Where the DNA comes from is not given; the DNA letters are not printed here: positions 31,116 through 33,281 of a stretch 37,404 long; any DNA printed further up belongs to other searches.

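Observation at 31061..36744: Three tandem TPR + GT41-like glycosyltransferase paralogs next to fliC-fliS, under their own sigma54 promoter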

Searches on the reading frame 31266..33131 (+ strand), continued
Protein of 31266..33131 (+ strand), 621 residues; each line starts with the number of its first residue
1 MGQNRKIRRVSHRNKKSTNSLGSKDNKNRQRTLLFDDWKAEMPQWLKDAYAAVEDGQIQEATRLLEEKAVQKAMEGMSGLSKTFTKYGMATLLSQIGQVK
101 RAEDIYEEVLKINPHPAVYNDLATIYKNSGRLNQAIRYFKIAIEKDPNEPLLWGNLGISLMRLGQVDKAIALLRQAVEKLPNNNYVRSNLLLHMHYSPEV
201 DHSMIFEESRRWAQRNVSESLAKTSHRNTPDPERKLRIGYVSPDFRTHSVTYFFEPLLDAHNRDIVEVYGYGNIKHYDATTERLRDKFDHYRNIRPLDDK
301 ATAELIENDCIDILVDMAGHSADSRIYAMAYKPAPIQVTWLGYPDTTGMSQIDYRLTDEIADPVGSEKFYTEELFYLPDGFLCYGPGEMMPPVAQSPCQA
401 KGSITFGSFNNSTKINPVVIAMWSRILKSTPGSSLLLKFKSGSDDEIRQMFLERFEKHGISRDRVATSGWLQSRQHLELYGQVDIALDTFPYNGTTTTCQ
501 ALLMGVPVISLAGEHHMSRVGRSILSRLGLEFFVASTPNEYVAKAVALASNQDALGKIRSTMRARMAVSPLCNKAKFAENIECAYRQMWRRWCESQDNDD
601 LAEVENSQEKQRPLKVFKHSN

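Call 18: find_homologous_proteins(query=window:31266-33131:+, max_evalue=1e-20)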
Query window:31266-33131:+ (621 aa): 7947 proteins with E <= 1e-20 among 8000 candidates; the best 120 are listed.
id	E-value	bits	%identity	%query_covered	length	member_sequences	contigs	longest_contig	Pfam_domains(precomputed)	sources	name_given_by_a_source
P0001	0.0e+0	1109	79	98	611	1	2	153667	PF13431.13,PF13414.13,PF13176.13,PF13428.13,PF13844.13,PF13374.13,PF14559.13,PF25068.3,PF00515.35,PF13424.13,PF13432.13,PF13181.13,PF07719.24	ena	-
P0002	0.0e+0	1073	75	99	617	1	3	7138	PF13431.13,PF13414.13,PF13176.13,PF13428.13,PF13844.13,PF14559.13,PF00515.35,PF13424.13,PF13432.13,PF13181.13,PF07719.24,PF13174.13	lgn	-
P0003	0.0e+0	1051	76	96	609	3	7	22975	PF13431.13,PF13176.13,PF13428.13,PF13844.13,PF13374.13,PF14559.13,PF00515.35,PF13424.13,PF13432.13,PF13429.13,PF13181.13,PF07719.24,PF13174.13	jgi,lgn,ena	-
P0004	0.0e+0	1046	52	90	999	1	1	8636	PF13414.13,PF12569.15,PF13844.13,PF13374.13,PF07721.21,PF24575.2,PF25068.3,PF11846.15,PF00515.35,PF13424.13,PF13429.13,PF14561.13,PF07719.24,PF13174.13,PF13431.13,PF23914.2,PF13176.13,PF13428.13,PF25064.2,PF14559.13,PF12895.14,PF21033.5,PF13432.13,PF13181.13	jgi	jgi:predicted O-linked N-acetylglucosamine transferase (SPINDLY family)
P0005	0.0e+0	1023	74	94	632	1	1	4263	PF14559.13,PF13431.13,PF00515.35,PF13176.13,PF13428.13,PF13844.13,PF13181.13,PF07719.24,PF13374.13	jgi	jgi:predicted O-linked N-acetylglucosamine transferase (SPINDLY family)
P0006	2.4e-293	992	72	94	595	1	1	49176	PF13431.13,PF13414.13,PF13176.13,PF13428.13,PF13844.13,PF13374.13,PF14559.13,PF00515.35,PF13424.13,PF13432.13,PF13181.13,PF07719.24,PF13174.13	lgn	-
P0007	3.3e-291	985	72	92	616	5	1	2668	PF14559.13,PF13431.13,PF00515.35,PF13424.13,PF13176.13,PF13432.13,PF13428.13,PF13844.13,PF07719.24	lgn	-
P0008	7.3e-276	934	50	91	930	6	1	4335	PF13431.13,PF13176.13,PF13428.13,PF13844.13,PF13692.13,PF14559.13,PF13371.13,PF00515.35,PF13424.13,PF13432.13,PF13181.13,PF07719.24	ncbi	ncbi:MAG: O-linked N-acetylglucosamine transferase, SPINDLY family protein, partial [Planctomycetota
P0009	4.4e-267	906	66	94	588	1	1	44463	PF14559.13,PF13431.13,PF00515.35,PF13424.13,PF13176.13,PF13432.13,PF13428.13,PF13844.13,PF13181.13,PF07719.24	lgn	-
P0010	7.0e-266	902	68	90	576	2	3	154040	PF14559.13,PF13431.13,PF13414.13,PF00515.35,PF13424.13,PF13432.13,PF13428.13,PF13844.13,PF13181.13,PF07719.24,PF13374.13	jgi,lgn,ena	-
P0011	1.0e-264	898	68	90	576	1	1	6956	PF14559.13,PF13414.13,PF00515.35,PF13424.13,PF13432.13,PF13428.13,PF13844.13,PF13181.13,PF07719.24,PF13374.13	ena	-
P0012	2.1e-264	897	66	96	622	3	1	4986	PF14559.13,PF13431.13,PF13414.13,PF00515.35,PF13424.13,PF13432.13,PF13428.13,PF13844.13,PF13181.13,PF07719.24,PF13174.13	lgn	-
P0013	1.7e-253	861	64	92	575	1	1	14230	PF14559.13,PF13431.13,PF13414.13,PF00515.35,PF13424.13,PF13432.13,PF13428.13,PF13844.13,PF13181.13,PF07719.24,PF13374.13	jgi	-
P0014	6.8e-253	859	63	94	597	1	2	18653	PF14559.13,PF13844.13,PF13181.13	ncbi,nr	ncbi:MAG: hypothetical protein BWY69_01570 [Planctomycetes bacterium ADurb.Bin401]|nr:MAG: hypotheti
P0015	6.3e-252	855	63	96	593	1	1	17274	PF14559.13,PF13431.13,PF00515.35,PF13424.13,PF13428.13,PF13844.13,PF13181.13,PF07719.24,PF13374.13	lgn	-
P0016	9.5e-250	848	55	68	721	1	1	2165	PF13431.13,PF13414.13,PF13176.13,PF13428.13,PF13844.13,PF13374.13,PF14559.13,PF00515.35,PF13424.13,PF13432.13,PF13181.13,PF07719.24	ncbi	ncbi:MAG: O-linked N-acetylglucosamine transferase, SPINDLY family protein, partial [Planctomycetota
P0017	7.4e-248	842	61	95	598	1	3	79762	PF14559.13,PF13428.13,PF13844.13,PF13181.13,PF07719.24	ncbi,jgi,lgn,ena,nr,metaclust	ncbi:MAG: hypothetical protein A2Y10_04650 [Planctomycetes bacterium GWF2_41_51]|nr:MAG: hypothetica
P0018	5.2e-247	839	42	92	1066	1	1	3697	PF03704.24,PF13431.13,PF13414.13,PF13176.13,PF13428.13,PF13844.13,PF14559.13,PF13371.13,PF00515.35,PF13424.13,PF13432.13,PF13181.13,PF07719.24,PF13174.13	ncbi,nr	ncbi:MAG: tetratricopeptide repeat protein, partial [Planctomycetes bacterium]|nr:tetratricopeptide 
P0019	4.8e-246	836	62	95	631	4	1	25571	PF14559.13,PF24575.2,PF13431.13,PF13414.13,PF00515.35,PF13424.13,PF13432.13,PF13428.13,PF13844.13,PF07719.24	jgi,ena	-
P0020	7.5e-246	835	50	86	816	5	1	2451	PF13431.13,PF23914.2,PF13176.13,PF13428.13,PF13844.13,PF14559.13,PF13371.13,PF17874.8,PF00515.35,PF13424.13,PF13432.13,PF13181.13,PF07719.24,PF13174.13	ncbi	ncbi:MAG: O-linked N-acetylglucosamine transferase, SPINDLY family protein, partial [Planctomycetota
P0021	3.3e-245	833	63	91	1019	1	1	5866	PF13431.13,PF13414.13,PF13176.13,PF13428.13,PF13844.13,PF14559.13,PF05050.20,PF00515.35,PF13424.13,PF13432.13,PF13181.13,PF07719.24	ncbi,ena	-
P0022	3.9e-244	830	62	92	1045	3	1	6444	PF14559.13,PF05050.20,PF13424.13,PF13428.13,PF13844.13,PF07719.24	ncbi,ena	-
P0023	2.3e-243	827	82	70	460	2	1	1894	PF13844.13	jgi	jgi:predicted O-linked N-acetylglucosamine transferase (SPINDLY family)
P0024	6.0e-242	822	44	90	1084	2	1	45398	PF14559.13,PF23914.2,PF12895.14,PF13424.13,PF13432.13,PF13428.13,PF13844.13,PF14561.13,PF07719.24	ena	-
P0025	3.8e-240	817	61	93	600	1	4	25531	PF14559.13,PF13431.13,PF00515.35,PF13424.13,PF13428.13,PF13844.13,PF13181.13,PF07719.24,PF13174.13,PF13374.13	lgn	-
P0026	1.3e-239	815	44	92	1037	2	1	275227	PF14559.13,PF13844.13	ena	-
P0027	1.7e-239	814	62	91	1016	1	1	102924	PF14559.13,PF13431.13,PF13414.13,PF05050.20,PF00515.35,PF13432.13,PF13428.13,PF13844.13,PF13181.13,PF07719.24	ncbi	ncbi:FkbM family methyltransferase [Planctomycetota bacterium]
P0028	2.3e-239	814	44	76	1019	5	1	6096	PF14559.13,PF13844.13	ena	-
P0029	1.4e-238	811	61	90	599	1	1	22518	PF14559.13,PF13431.13,PF13428.13,PF13844.13,PF13181.13,PF07719.24,PF13174.13,PF13374.13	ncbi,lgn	ncbi:MAG: hypothetical protein ABFD79_14345 [Phycisphaerales bacterium]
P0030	6.0e-238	809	50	92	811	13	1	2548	PF13431.13,PF23914.2,PF13176.13,PF13428.13,PF13844.13,PF13374.13,PF14559.13,PF13371.13,PF00515.35,PF12895.14,PF13424.13,PF13432.13,PF13429.13,PF13181.13,PF07719.24,PF13174.13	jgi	jgi:predicted O-linked N-acetylglucosamine transferase (SPINDLY family)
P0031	7.6e-238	809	60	92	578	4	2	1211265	PF14559.13,PF13424.13,PF13432.13,PF13428.13,PF13844.13,PF13181.13,PF07719.24,PF13174.13,PF13374.13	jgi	jgi:predicted O-linked N-acetylglucosamine transferase (SPINDLY family)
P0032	3.9e-237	807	59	96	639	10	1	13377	PF14559.13,PF24575.2,PF13431.13,PF13414.13,PF13424.13,PF13428.13,PF13844.13,PF07719.24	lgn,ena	-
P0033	4.9e-236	803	43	76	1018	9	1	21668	PF14559.13,PF13844.13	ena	-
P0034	6.9e-236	802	59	93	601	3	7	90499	PF14559.13,PF13414.13,PF00515.35,PF13424.13,PF13428.13,PF13844.13,PF13181.13,PF07719.24,PF13174.13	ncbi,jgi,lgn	-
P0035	5.9e-235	799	59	95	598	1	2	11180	PF14559.13,PF00515.35,PF13424.13,PF13428.13,PF13844.13,PF13181.13,PF07719.24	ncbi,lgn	-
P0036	3.6e-234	797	59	93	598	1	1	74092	PF14559.13,PF13431.13,PF00515.35,PF13424.13,PF13428.13,PF13844.13,PF13181.13,PF07719.24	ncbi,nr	ncbi:MAG: tetratricopeptide repeat protein [Planctomycetaceae bacterium]|nr:tetratricopeptide repeat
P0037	1.8e-232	791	61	91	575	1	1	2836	PF13414.13,PF13176.13,PF12569.15,PF13428.13,PF13844.13,PF13374.13,PF14559.13,PF25068.3,PF00515.35,PF13424.13,PF13432.13,PF13181.13,PF07719.24,PF13174.13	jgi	jgi:predicted O-linked N-acetylglucosamine transferase (SPINDLY family)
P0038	1.6e-231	788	47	90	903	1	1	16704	PF13431.13,PF23914.2,PF13176.13,PF13428.13,PF13844.13,PF25064.2,PF13374.13,PF14559.13,PF00515.35,PF13424.13,PF13432.13,PF13181.13,PF07719.24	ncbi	ncbi:MAG: O-linked N-acetylglucosamine transferase, SPINDLY family protein, partial [Planctomycetota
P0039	4.5e-231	787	58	94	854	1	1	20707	PF13431.13,PF13414.13,PF13428.13,PF13844.13,PF13374.13,PF14559.13,PF13371.13,PF00515.35,PF13424.13,PF13432.13,PF13429.13,PF13181.13,PF07719.24,PF13174.13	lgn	-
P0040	1.1e-230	785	45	70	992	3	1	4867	PF14559.13,PF13431.13,PF13414.13,PF00515.35,PF13432.13,PF13428.13,PF13844.13,PF13181.13,PF07719.24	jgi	jgi:predicted O-linked N-acetylglucosamine transferase (SPINDLY family)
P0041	9.4e-227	772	41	79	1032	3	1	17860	PF14559.13,PF21033.5,PF13432.13,PF13844.13,PF07719.24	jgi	jgi:predicted O-linked N-acetylglucosamine transferase (SPINDLY family)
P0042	1.4e-219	749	57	90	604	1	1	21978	PF14559.13,PF13414.13,PF00515.35,PF13428.13,PF13844.13,PF13181.13,PF07719.24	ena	-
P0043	3.3e-219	747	56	97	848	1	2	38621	PF14559.13,PF13431.13,PF13424.13,PF13428.13,PF13844.13,PF13181.13,PF07719.24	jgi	-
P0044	2.6e-214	731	55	93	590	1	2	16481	PF14559.13,PF13431.13,PF13371.13,PF13424.13,PF13432.13,PF13428.13,PF13844.13,PF13181.13,PF07719.24,PF13374.13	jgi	-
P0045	2.7e-214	731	56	94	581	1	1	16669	PF14559.13,PF13431.13,PF13371.13,PF13424.13,PF13428.13,PF13844.13,PF13181.13,PF07719.24,PF13374.13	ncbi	-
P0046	3.7e-214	731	55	96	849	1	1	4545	PF14559.13,PF13431.13,PF23914.2,PF13414.13,PF00515.35,PF13428.13,PF13844.13,PF13181.13,PF07719.24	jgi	jgi:predicted O-linked N-acetylglucosamine transferase (SPINDLY family)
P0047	7.3e-212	723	55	94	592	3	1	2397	PF14559.13,PF13431.13,PF13424.13,PF13428.13,PF13429.13,PF13844.13,PF13181.13,PF07719.24,PF13374.13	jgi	jgi:protein O-GlcNAc transferase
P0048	7.3e-209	713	42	82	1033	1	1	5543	PF03704.24,PF25060.1,PF13414.13,PF23558.2,PF12569.15,PF23241.2,PF13844.13,PF25474.2,PF13374.13,PF07721.21,PF24575.2,PF02259.30,PF11846.15,PF00515.35,PF13424.13,PF13429.13,PF14561.13,PF07719.24,PF13174.13,PF20308.5,PF25063.1,PF13431.13,PF23914.2,PF13176.13,PF24885.2,PF13428.13,PF04733.21,PF25064.2,PF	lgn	-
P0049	1.5e-204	699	53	95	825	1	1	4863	PF14559.13,PF13431.13,PF13414.13,PF00515.35,PF13424.13,PF13428.13,PF13844.13,PF13181.13,PF25064.2,PF07719.24,PF13374.13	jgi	-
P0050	4.9e-204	697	46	76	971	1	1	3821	PF25063.1,PF13431.13,PF23914.2,PF13414.13,PF13176.13,PF12569.15,PF13428.13,PF13844.13,PF25064.2,PF13374.13,PF14559.13,PF24575.2,PF13371.13,PF00515.35,PF12895.14,PF13424.13,PF13432.13,PF13181.13,PF07719.24,PF13174.13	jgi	jgi:predicted O-linked N-acetylglucosamine transferase (SPINDLY family)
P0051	4.5e-202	691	51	95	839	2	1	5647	PF14559.13,PF00515.35,PF13844.13,PF07719.24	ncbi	ncbi:hypothetical protein ES703_33840 [subsurface metagenome]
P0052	9.8e-202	690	54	92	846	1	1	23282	PF14559.13,PF13428.13,PF13844.13,PF07719.24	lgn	-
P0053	1.5e-201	689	55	90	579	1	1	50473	PF14559.13,PF13431.13,PF13414.13,PF00515.35,PF13424.13,PF13428.13,PF13844.13,PF13181.13,PF07719.24,PF13374.13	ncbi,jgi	ncbi:MAG: hypothetical protein WC476_04480 [Phycisphaerae bacterium]|jgi:predicted O-linked N-acetyl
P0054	3.7e-199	681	53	90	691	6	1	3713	PF14559.13,PF13431.13,PF00515.35,PF13424.13,PF13176.13,PF13432.13,PF13428.13,PF13844.13,PF13181.13,PF07719.24,PF13374.13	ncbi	-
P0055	1.3e-198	679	63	75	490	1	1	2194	PF13844.13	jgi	jgi:predicted O-linked N-acetylglucosamine transferase (SPINDLY family)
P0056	2.8e-198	678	53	92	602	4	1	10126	PF14559.13,PF13431.13,PF00515.35,PF13424.13,PF13432.13,PF13428.13,PF13844.13,PF13181.13,PF07719.24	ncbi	-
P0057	2.5e-197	675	55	89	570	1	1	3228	PF14559.13,PF13431.13,PF13414.13,PF00515.35,PF13424.13,PF13428.13,PF13844.13,PF13181.13,PF07719.24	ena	-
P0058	1.3e-196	673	51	94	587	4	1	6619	PF14559.13,PF13428.13,PF13844.13,PF13181.13,PF07719.24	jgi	-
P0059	1.7e-196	672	54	89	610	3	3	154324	PF13431.13,PF23914.2,PF13414.13,PF13176.13,PF12569.15,PF13428.13,PF13844.13,PF13374.13,PF14559.13,PF24575.2,PF13371.13,PF00515.35,PF13424.13,PF13432.13,PF13181.13,PF07719.24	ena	-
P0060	3.1e-196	672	54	89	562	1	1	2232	PF14559.13,PF23914.2,PF00515.35,PF13424.13,PF13428.13,PF13844.13,PF13181.13,PF07719.24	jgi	-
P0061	9.7e-196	670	52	93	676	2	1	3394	PF13431.13,PF13176.13,PF13428.13,PF13844.13,PF13374.13,PF14559.13,PF24575.2,PF00515.35,PF13424.13,PF13432.13,PF13181.13,PF07719.24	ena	-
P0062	1.0e-195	670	53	90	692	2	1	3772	PF14559.13,PF13431.13,PF00515.35,PF13424.13,PF13432.13,PF13428.13,PF13844.13,PF13181.13,PF07719.24,PF13374.13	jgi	-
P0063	1.1e-195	670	53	90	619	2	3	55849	PF14559.13,PF13371.13,PF00515.35,PF13424.13,PF13176.13,PF13432.13,PF13428.13,PF13844.13,PF13181.13,PF07719.24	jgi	-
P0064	5.3e-195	667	53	89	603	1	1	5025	PF14559.13,PF13431.13,PF00515.35,PF13424.13,PF13432.13,PF13428.13,PF13844.13,PF13181.13,PF07719.24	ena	-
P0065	8.6e-195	667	51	93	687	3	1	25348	PF14559.13,PF13431.13,PF00515.35,PF13424.13,PF13176.13,PF13432.13,PF13428.13,PF13844.13,PF13181.13,PF07719.24,PF13374.13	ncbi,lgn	-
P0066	2.3e-194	665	49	91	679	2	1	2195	PF14559.13,PF00515.35,PF13424.13,PF13432.13,PF13428.13,PF13844.13,PF07719.24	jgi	jgi:predicted O-linked N-acetylglucosamine transferase (SPINDLY family)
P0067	2.3e-194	665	54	90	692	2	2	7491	PF13431.13,PF23914.2,PF13428.13,PF13844.13,PF13374.13,PF14559.13,PF00515.35,PF12895.14,PF13424.13,PF13432.13,PF13181.13,PF07719.24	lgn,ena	-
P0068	5.9e-194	664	51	91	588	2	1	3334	PF13431.13,PF23914.2,PF13176.13,PF13428.13,PF13844.13,PF13374.13,PF14559.13,PF00515.35,PF13424.13,PF13432.13,PF13181.13,PF07719.24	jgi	-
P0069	1.1e-193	663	54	90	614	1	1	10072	PF14559.13,PF13431.13,PF23914.2,PF13424.13,PF13432.13,PF13428.13,PF13844.13,PF13181.13,PF07719.24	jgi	jgi:protein O-GlcNAc transferase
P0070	1.9e-193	662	50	96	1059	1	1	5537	PF13847.13,PF14559.13,PF13489.13,PF13649.13,PF13428.13,PF13844.13,PF01209.25,PF08241.19,PF08242.19,PF07719.24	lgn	-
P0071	2.7e-193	662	52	91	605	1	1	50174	PF14559.13,PF13431.13,PF13414.13,PF00515.35,PF13524.13,PF13424.13,PF13428.13,PF13844.13,PF13181.13,PF07719.24,PF13374.13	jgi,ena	-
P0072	2.8e-193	662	53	89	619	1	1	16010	PF13431.13,PF23914.2,PF13414.13,PF13176.13,PF13428.13,PF13844.13,PF13374.13,PF14559.13,PF13371.13,PF00515.35,PF13424.13,PF13432.13,PF13181.13,PF07719.24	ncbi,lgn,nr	ncbi:MAG: tetratricopeptide repeat protein [Sedimentisphaerales bacterium]|nr:tetratricopeptide repe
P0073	3.0e-193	662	49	96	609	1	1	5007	PF14559.13,PF13431.13,PF00515.35,PF13424.13,PF13432.13,PF13428.13,PF13844.13,PF13181.13,PF07719.24,PF13174.13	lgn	-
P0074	4.0e-193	661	50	96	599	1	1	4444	PF14559.13,PF13431.13,PF00515.35,PF13428.13,PF13844.13,PF13181.13,PF07719.24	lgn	-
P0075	5.6e-193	661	52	96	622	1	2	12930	PF13431.13,PF23914.2,PF13414.13,PF13176.13,PF13428.13,PF13844.13,PF13374.13,PF14559.13,PF00515.35,PF12895.14,PF13424.13,PF13432.13,PF13181.13,PF07719.24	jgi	-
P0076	8.4e-193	660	53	89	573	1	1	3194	PF14559.13,PF13431.13,PF23914.2,PF13414.13,PF13176.13,PF13432.13,PF13428.13,PF13844.13,PF13181.13,PF07719.24,PF13374.13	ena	-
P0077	3.6e-191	655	53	90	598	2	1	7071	PF13431.13,PF13414.13,PF13176.13,PF13428.13,PF13844.13,PF13374.13,PF14559.13,PF13371.13,PF00515.35,PF13424.13,PF13432.13,PF13181.13,PF07719.24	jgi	-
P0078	6.0e-191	654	52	90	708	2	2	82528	PF14559.13,PF00515.35,PF13424.13,PF13432.13,PF13428.13,PF13844.13,PF07719.24,PF13374.13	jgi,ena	-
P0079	1.0e-190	653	52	90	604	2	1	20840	PF14559.13,PF24575.2,PF13431.13,PF00515.35,PF13424.13,PF13176.13,PF13432.13,PF13428.13,PF13844.13,PF13181.13,PF07719.24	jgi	-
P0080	1.4e-190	653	52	89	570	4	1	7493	PF23914.2,PF13176.13,PF13428.13,PF13844.13,PF25064.2,PF13374.13,PF14559.13,PF24575.2,PF00515.35,PF13424.13,PF13432.13,PF13181.13,PF07719.24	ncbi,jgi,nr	ncbi:MAG: hypothetical protein DRP62_02875 [Planctomycetota bacterium]|nr:MAG: hypothetical protein 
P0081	1.9e-190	652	52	90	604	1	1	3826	PF25063.1,PF13431.13,PF13176.13,PF13428.13,PF13844.13,PF13374.13,PF14559.13,PF24575.2,PF00515.35,PF13424.13,PF13432.13,PF13181.13,PF14561.13,PF07719.24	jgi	jgi:predicted O-linked N-acetylglucosamine transferase (SPINDLY family)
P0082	4.1e-190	651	50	94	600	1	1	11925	PF13431.13,PF23914.2,PF13428.13,PF13844.13,PF14559.13,PF00515.35,PF12895.14,PF13424.13,PF21033.5,PF13432.13,PF13181.13,PF07719.24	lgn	-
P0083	4.6e-190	651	53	90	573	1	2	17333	PF14559.13,PF13431.13,PF23914.2,PF00515.35,PF13424.13,PF13432.13,PF13844.13,PF13181.13,PF07719.24,PF13374.13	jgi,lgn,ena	-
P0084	5.8e-190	651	52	89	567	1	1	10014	PF14559.13,PF13431.13,PF13414.13,PF00515.35,PF13424.13,PF13432.13,PF13428.13,PF13844.13,PF13181.13,PF07719.24,PF13374.13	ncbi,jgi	-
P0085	5.8e-190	651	53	88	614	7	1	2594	PF14559.13,PF13431.13,PF13371.13,PF00515.35,PF13424.13,PF13432.13,PF13428.13,PF13844.13,PF13181.13,PF07719.24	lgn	-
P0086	1.2e-189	650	51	96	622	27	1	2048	PF13431.13,PF23914.2,PF13414.13,PF13176.13,PF13428.13,PF13844.13,PF13374.13,PF14559.13,PF00515.35,PF12895.14,PF13424.13,PF13432.13,PF13181.13,PF14561.13,PF07719.24,PF13174.13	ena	-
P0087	2.9e-189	648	53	89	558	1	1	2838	PF14559.13,PF13431.13,PF13414.13,PF00515.35,PF13424.13,PF13432.13,PF13428.13,PF13844.13,PF13181.13,PF07719.24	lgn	-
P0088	5.0e-189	648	52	89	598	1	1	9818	PF14559.13,PF13431.13,PF13371.13,PF00515.35,PF13424.13,PF13432.13,PF13844.13,PF13181.13,PF07719.24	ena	-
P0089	8.5e-189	647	54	88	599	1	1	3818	PF14559.13,PF00515.35,PF13424.13,PF13432.13,PF13428.13,PF13844.13,PF13181.13,PF07719.24,PF13374.13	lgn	-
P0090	1.2e-188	646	52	91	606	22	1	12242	PF14559.13,PF13431.13,PF13371.13,PF00515.35,PF13424.13,PF13176.13,PF13432.13,PF13844.13,PF13181.13,PF07719.24,PF13374.13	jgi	jgi:predicted O-linked N-acetylglucosamine transferase (SPINDLY family)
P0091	1.5e-188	646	53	86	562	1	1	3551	PF13431.13,PF23914.2,PF13176.13,PF13428.13,PF13844.13,PF13374.13,PF14559.13,PF00515.35,PF13424.13,PF13432.13,PF13181.13,PF07719.24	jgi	jgi:predicted O-linked N-acetylglucosamine transferase (SPINDLY family)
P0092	2.1e-188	646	50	96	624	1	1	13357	PF14559.13,PF13431.13,PF00515.35,PF13424.13,PF13176.13,PF13432.13,PF13428.13,PF13844.13,PF13181.13,PF07719.24,PF13374.13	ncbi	-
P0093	3.4e-188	645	52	90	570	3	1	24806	PF14559.13,PF13431.13,PF13432.13,PF13428.13,PF13844.13,PF13181.13,PF07719.24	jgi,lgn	jgi:predicted O-linked N-acetylglucosamine transferase (SPINDLY family)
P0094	5.2e-188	644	53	89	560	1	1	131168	PF14559.13,PF13431.13,PF13414.13,PF00515.35,PF13424.13,PF13432.13,PF13844.13,PF13181.13,PF07719.24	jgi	jgi:protein O-GlcNAc transferase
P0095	5.5e-188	644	52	90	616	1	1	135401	PF14559.13,PF13431.13,PF23914.2,PF00515.35,PF13424.13,PF13432.13,PF13428.13,PF13844.13,PF13181.13,PF07719.24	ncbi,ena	-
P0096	2.0e-187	642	52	86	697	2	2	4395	PF13431.13,PF23914.2,PF13414.13,PF01535.27,PF13176.13,PF13428.13,PF13844.13,PF13374.13,PF14559.13,PF24575.2,PF13371.13,PF00515.35,PF12895.14,PF13424.13,PF21033.5,PF13432.13,PF13429.13,PF13181.13,PF07719.24,PF13174.13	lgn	-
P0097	4.4e-187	641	56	82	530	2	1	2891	PF13431.13,PF23914.2,PF13414.13,PF13176.13,PF13428.13,PF13844.13,PF13374.13,PF14559.13,PF00515.35,PF13424.13,PF13432.13,PF13181.13,PF07719.24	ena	-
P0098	7.3e-187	641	52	90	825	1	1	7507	PF13489.13,PF13431.13,PF13428.13,PF13844.13,PF08241.19,PF13374.13,PF14559.13,PF00515.35,PF13424.13,PF13432.13,PF13181.13,PF07719.24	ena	-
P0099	7.3e-187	641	55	82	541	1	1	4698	PF14559.13,PF23914.2,PF13414.13,PF00515.35,PF13424.13,PF13176.13,PF13432.13,PF13428.13,PF13844.13,PF13181.13,PF07719.24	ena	-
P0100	1.0e-186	640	52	89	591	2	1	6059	PF13431.13,PF13176.13,PF13428.13,PF13844.13,PF13374.13,PF14559.13,PF24575.2,PF00515.35,PF13424.13,PF13432.13,PF13181.13,PF07719.24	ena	-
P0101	1.1e-186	640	50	91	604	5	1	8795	PF13431.13,PF23914.2,PF25060.1,PF13414.13,PF13428.13,PF13844.13,PF13374.13,PF14559.13,PF24575.2,PF00515.35,PF12895.14,PF13424.13,PF13432.13,PF13181.13,PF07719.24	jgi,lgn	-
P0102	1.2e-186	640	53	82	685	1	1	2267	PF13431.13,PF23914.2,PF13414.13,PF13176.13,PF13428.13,PF13844.13,PF14559.13,PF13371.13,PF00515.35,PF12895.14,PF13424.13,PF21033.5,PF13432.13,PF13429.13,PF13181.13,PF07719.24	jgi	-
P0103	1.4e-186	640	50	93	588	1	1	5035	PF14559.13,PF13431.13,PF23914.2,PF00515.35,PF13424.13,PF13428.13,PF13844.13,PF13181.13,PF07719.24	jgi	jgi:predicted O-linked N-acetylglucosamine transferase (SPINDLY family)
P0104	1.4e-186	640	50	90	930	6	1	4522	PF14559.13,PF13428.13,PF13844.13,PF07719.24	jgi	jgi:predicted O-linked N-acetylglucosamine transferase (SPINDLY family)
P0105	1.8e-186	639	48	96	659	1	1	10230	PF14559.13,PF13431.13,PF13428.13,PF13844.13,PF13181.13,PF07719.24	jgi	jgi:predicted O-linked N-acetylglucosamine transferase (SPINDLY family)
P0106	2.4e-186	639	51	87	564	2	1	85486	PF14559.13,PF13431.13,PF23914.2,PF13414.13,PF00515.35,PF13424.13,PF13432.13,PF13428.13,PF13844.13,PF13181.13,PF07719.24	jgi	-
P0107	4.3e-186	638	50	96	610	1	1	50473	PF14559.13,PF13431.13,PF00515.35,PF13432.13,PF13428.13,PF13844.13,PF13181.13,PF07719.24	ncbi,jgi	ncbi:MAG: tetratricopeptide repeat protein [Phycisphaerae bacterium]|jgi:predicted O-linked N-acetyl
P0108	5.5e-186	638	53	83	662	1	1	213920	PF13431.13,PF23914.2,PF13414.13,PF25058.2,PF13176.13,PF13428.13,PF13844.13,PF13374.13,PF14559.13,PF00515.35,PF12895.14,PF13424.13,PF13432.13,PF13181.13,PF07719.24,PF13174.13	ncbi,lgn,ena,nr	ncbi:MAG: tetratricopeptide repeat protein [Planctomycetes bacterium]|nr:tetratricopeptide repeat pr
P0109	8.7e-186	637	50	94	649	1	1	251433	PF14559.13,PF13428.13,PF13844.13,PF13181.13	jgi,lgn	-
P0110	1.2e-185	637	50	92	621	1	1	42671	PF14559.13,PF00515.35,PF13424.13,PF13176.13,PF13432.13,PF13428.13,PF13844.13,PF13181.13,PF07719.24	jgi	-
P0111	1.4e-185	636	51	93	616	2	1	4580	PF14559.13,PF13424.13,PF13432.13,PF13428.13,PF13844.13,PF13181.13,PF07719.24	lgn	-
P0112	2.6e-185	635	50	96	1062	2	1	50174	PF14559.13,PF13431.13,PF05050.20,PF00515.35,PF13424.13,PF13428.13,PF13844.13,PF13181.13,PF07719.24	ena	-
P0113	5.2e-185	634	50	94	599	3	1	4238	PF14559.13,PF13431.13,PF23914.2,PF00515.35,PF13424.13,PF13432.13,PF13428.13,PF13844.13,PF13181.13,PF07719.24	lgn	-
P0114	8.5e-185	634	49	91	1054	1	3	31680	PF13489.13,PF13414.13,PF13176.13,PF13428.13,PF13844.13,PF08241.19,PF13847.13,PF14559.13,PF03848.21,PF13649.13,PF00515.35,PF13424.13,PF13432.13,PF13181.13,PF08242.19,PF07719.24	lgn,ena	-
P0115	9.2e-185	634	49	95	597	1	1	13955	PF14559.13,PF13431.13,PF13414.13,PF00515.35,PF13424.13,PF13428.13,PF13844.13,PF13181.13,PF07719.24,PF13374.13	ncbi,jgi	ncbi:MAG: tetratricopeptide repeat protein [Phycisphaerales bacterium]|jgi:predicted O-linked N-acet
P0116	9.3e-185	634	47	99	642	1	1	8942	PF14559.13,PF13844.13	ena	-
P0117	1.0e-184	633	49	90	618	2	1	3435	PF14559.13,PF00515.35,PF13424.13,PF13432.13,PF13428.13,PF13844.13,PF13181.13,PF07719.24,PF13374.13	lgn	-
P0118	1.3e-184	633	48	97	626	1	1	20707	PF23914.2,PF13414.13,PF13176.13,PF13428.13,PF13844.13,PF13374.13,PF14559.13,PF00515.35,PF12895.14,PF13424.13,PF13432.13,PF13181.13,PF07719.24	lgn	-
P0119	1.3e-184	633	51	90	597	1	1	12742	PF13431.13,PF13414.13,PF13428.13,PF13844.13,PF13374.13,PF14559.13,PF13371.13,PF00515.35,PF13424.13,PF13432.13,PF13181.13,PF07719.24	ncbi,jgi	-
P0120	1.8e-184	633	37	85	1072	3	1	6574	PF03704.24,PF13431.13,PF23914.2,PF13414.13,PF13176.13,PF13428.13,PF13844.13,PF13374.13,PF07721.21,PF14559.13,PF24575.2,PF13371.13,PF00515.35,PF12895.14,PF13424.13,PF21033.5,PF13432.13,PF13429.13,PF13181.13,PF14561.13,PF07719.24,PF13174.13,PF20308.5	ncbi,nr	ncbi:MAG TPA: tetratricopeptide repeat protein, partial [Tepidisphaeraceae bacterium]|nr:tetratricop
